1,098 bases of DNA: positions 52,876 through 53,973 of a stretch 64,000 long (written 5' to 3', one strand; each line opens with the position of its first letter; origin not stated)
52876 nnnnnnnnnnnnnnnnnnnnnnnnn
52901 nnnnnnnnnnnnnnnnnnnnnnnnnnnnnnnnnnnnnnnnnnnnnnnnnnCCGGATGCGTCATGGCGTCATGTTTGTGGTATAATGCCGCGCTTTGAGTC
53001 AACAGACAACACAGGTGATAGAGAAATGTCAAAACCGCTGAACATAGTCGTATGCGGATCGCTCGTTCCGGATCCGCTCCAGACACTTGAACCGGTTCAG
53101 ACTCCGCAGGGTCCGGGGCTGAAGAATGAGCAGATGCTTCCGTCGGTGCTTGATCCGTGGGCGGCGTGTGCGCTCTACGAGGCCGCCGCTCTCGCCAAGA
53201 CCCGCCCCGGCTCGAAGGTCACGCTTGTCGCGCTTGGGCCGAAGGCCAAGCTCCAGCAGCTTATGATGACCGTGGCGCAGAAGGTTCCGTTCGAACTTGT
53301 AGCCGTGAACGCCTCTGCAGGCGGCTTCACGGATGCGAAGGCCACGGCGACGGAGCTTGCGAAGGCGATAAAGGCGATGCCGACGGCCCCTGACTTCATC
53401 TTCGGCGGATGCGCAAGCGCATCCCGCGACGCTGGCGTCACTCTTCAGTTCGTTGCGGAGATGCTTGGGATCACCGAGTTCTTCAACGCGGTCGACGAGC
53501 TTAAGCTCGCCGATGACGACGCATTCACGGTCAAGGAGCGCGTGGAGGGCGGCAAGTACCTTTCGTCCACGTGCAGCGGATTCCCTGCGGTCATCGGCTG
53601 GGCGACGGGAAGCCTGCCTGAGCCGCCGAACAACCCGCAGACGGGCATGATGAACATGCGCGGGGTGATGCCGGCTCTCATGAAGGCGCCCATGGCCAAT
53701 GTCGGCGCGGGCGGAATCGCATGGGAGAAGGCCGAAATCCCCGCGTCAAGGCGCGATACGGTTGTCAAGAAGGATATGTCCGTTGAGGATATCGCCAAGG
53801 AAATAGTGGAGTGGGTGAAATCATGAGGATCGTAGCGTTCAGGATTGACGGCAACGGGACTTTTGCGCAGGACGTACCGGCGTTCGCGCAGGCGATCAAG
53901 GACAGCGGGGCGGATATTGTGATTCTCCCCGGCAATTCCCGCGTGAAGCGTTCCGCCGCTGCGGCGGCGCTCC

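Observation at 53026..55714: Divergent EtfB/EtfA-like pair coupled to a Gfo/Idh/MocA oxidoreductase inside a glycan-processing cluster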

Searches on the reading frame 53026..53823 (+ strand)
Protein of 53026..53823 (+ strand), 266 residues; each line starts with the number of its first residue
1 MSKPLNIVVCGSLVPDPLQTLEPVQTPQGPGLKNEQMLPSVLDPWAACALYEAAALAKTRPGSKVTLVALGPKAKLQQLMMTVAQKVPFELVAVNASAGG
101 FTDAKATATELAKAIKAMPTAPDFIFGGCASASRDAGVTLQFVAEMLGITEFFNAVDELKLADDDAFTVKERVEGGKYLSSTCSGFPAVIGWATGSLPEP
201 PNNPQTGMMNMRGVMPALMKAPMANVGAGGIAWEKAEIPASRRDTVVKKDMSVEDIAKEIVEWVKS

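Call 6: search_protein_families(library=pfam, proteins=[window:53026-53823:+], max_evalue=1)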
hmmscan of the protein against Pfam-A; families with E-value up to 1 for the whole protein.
window:53026-53823:+ (266 aa): 1 family
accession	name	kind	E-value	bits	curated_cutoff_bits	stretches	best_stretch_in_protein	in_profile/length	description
PF01012.27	ETF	-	8.9e-13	48.9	26.7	1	35-202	6-165/181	Electron transfer flavoprotein domain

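Call 7: search_protein_families(library=ncbifam, proteins=[window:53026-53823:+], max_evalue=1)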
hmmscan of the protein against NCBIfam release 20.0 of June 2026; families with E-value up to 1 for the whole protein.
window:53026-53823:+ (266 aa): 2 families
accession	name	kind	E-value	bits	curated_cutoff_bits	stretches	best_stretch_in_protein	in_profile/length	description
NF040731.1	flavo_sub_EftB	exception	7.2e-11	41.9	445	1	7-177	2-164/260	electron transfer flavoprotein subunit beta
TIGR04503.1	mft_etfB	hypoth_equivalog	8.8e-07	28.6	200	1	46-153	34-144/290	mycofactocin-associated electron transfer flavoprotein beta subunit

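Call 15: search_solved_structures(query=window:53026-53823:+, max_evalue=1, show_alignments=3)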
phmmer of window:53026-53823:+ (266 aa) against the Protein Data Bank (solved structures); distinct sequences matched with E-value up to 1: 5.
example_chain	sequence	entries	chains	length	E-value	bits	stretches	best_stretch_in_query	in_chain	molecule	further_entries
6fah_B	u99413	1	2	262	2.4e-07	34.2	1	6-175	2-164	Caffeyl-CoA reductase-Etf complex subunit CarD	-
4kpu_B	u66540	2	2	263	1.2e-05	28.6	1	5-167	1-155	Electron transfer flavoprotein alpha/beta-subunit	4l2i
5ol2_B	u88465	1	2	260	0.00016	25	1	5-161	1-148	Electron transfer flavoprotein small subunit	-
1o94_C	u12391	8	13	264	0.034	17.3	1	36-231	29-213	ELECTRON TRANSFER FLAVOPROTEIN BETA-SUBUNIT | ELECTRON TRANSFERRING FLAVOPROTEIN BETA-SUBUNIT | Electron transfer flavoprotein subunit beta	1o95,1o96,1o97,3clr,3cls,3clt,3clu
1ez4_A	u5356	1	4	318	0.49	13.5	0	131-231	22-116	LACTATE DEHYDROGENASE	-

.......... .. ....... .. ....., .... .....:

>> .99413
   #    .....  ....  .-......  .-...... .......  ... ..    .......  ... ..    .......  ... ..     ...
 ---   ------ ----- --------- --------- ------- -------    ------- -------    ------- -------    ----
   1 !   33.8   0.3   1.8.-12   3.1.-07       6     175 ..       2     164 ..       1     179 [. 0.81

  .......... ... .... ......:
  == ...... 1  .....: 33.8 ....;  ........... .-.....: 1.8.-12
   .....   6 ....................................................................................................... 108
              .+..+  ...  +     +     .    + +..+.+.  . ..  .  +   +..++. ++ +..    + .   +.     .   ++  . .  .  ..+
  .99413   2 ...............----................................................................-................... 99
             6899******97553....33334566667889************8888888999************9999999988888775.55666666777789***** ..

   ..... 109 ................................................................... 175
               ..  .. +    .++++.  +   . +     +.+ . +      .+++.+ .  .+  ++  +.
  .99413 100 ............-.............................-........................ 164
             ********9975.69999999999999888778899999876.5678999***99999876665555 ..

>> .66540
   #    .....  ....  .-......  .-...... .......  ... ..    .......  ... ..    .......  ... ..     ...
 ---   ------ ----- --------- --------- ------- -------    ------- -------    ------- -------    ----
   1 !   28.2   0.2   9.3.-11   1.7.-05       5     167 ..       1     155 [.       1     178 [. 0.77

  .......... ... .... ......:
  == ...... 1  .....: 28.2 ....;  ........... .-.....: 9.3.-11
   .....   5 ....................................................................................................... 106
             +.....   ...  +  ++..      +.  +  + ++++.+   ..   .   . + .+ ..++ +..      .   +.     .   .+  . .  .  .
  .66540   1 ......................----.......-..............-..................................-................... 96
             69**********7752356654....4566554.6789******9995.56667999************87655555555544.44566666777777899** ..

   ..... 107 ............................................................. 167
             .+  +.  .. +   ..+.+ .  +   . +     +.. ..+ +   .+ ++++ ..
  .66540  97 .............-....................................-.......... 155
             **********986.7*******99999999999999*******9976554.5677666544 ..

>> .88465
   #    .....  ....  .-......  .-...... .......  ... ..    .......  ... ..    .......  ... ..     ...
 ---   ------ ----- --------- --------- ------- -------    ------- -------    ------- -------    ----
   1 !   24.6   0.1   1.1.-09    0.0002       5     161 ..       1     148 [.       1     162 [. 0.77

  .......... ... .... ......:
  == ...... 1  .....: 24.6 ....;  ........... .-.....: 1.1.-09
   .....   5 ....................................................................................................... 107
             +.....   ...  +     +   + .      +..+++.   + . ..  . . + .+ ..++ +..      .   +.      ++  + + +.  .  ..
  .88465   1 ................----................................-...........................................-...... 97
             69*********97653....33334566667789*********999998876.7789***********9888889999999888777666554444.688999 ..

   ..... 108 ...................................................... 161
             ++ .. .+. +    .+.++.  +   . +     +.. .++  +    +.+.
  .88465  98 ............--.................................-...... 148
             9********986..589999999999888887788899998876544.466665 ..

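Call 98: list_cluster_members(proteins=[window:53026-53823:+, window:53823-54653:+, window:54659-55711:+])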
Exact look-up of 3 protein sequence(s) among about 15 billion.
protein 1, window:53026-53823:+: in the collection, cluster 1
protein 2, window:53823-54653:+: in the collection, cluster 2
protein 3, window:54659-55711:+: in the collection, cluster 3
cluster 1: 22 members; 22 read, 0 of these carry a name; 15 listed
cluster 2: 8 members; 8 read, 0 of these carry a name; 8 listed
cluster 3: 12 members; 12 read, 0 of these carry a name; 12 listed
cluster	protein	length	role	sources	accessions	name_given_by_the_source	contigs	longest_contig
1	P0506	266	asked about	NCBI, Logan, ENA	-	-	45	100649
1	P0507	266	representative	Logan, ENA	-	-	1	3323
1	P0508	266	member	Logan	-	-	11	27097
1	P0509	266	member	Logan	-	-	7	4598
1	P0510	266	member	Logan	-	-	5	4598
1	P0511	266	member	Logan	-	-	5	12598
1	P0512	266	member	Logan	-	-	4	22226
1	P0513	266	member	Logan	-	-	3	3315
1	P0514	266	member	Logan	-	-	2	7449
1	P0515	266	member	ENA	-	-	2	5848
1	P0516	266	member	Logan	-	-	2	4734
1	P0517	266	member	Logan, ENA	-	-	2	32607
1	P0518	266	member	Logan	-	-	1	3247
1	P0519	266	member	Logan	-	-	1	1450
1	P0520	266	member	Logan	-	-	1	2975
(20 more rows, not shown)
